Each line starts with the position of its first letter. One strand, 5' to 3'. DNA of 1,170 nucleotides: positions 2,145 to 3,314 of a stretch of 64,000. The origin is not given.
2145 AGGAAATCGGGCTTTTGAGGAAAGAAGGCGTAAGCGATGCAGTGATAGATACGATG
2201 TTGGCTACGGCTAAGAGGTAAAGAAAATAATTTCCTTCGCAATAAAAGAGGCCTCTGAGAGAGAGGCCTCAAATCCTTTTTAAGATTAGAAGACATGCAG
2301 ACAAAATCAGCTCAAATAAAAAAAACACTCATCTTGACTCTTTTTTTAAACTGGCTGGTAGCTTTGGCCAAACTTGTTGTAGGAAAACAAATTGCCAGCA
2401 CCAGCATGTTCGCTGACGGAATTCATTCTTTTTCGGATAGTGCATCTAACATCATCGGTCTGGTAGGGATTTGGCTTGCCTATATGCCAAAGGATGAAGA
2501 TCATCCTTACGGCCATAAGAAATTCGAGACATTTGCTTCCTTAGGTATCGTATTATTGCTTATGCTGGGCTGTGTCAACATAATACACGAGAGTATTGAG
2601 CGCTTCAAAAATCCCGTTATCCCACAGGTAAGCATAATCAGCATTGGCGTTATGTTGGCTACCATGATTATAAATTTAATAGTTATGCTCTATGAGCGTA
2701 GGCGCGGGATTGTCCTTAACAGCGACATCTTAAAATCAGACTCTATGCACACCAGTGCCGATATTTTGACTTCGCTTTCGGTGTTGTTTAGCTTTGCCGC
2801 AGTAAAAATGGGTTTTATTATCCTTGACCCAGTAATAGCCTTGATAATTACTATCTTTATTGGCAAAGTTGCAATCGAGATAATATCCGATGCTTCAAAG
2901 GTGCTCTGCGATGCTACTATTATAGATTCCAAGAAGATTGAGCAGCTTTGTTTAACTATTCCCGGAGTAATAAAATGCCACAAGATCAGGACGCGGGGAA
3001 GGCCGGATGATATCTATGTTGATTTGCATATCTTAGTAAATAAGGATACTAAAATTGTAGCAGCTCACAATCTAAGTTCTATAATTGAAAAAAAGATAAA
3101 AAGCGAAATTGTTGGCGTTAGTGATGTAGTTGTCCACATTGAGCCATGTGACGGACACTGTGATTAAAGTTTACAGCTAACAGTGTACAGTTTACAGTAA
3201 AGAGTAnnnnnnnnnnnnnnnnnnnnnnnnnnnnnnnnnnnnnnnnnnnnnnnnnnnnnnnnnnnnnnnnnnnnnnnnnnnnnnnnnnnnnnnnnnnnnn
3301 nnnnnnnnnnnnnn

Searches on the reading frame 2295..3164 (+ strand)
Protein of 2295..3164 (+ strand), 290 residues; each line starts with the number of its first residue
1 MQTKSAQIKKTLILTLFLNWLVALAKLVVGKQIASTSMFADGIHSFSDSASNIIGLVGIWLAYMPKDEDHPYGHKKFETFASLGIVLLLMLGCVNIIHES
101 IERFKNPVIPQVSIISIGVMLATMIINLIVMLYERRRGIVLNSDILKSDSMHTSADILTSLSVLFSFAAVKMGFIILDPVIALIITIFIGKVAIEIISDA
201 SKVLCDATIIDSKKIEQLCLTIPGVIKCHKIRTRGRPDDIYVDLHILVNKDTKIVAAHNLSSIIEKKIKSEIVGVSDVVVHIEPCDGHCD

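Call 64: search_protein_families(library=pfam, proteins=[window:2295-3164:+], max_evalue=0.0001)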
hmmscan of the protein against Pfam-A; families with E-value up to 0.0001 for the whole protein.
window:2295-3164:+ (290 aa): 2 families
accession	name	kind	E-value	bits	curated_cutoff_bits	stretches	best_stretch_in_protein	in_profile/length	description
PF01545.26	Cation_efflux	-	3e-39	135.3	26.6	1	12-205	1-198/198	Cation efflux family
PF16916.11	ZT_dimer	-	6e-19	68.3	26.7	1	211-285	5-78/78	Dimerisation domain of Zinc Transporter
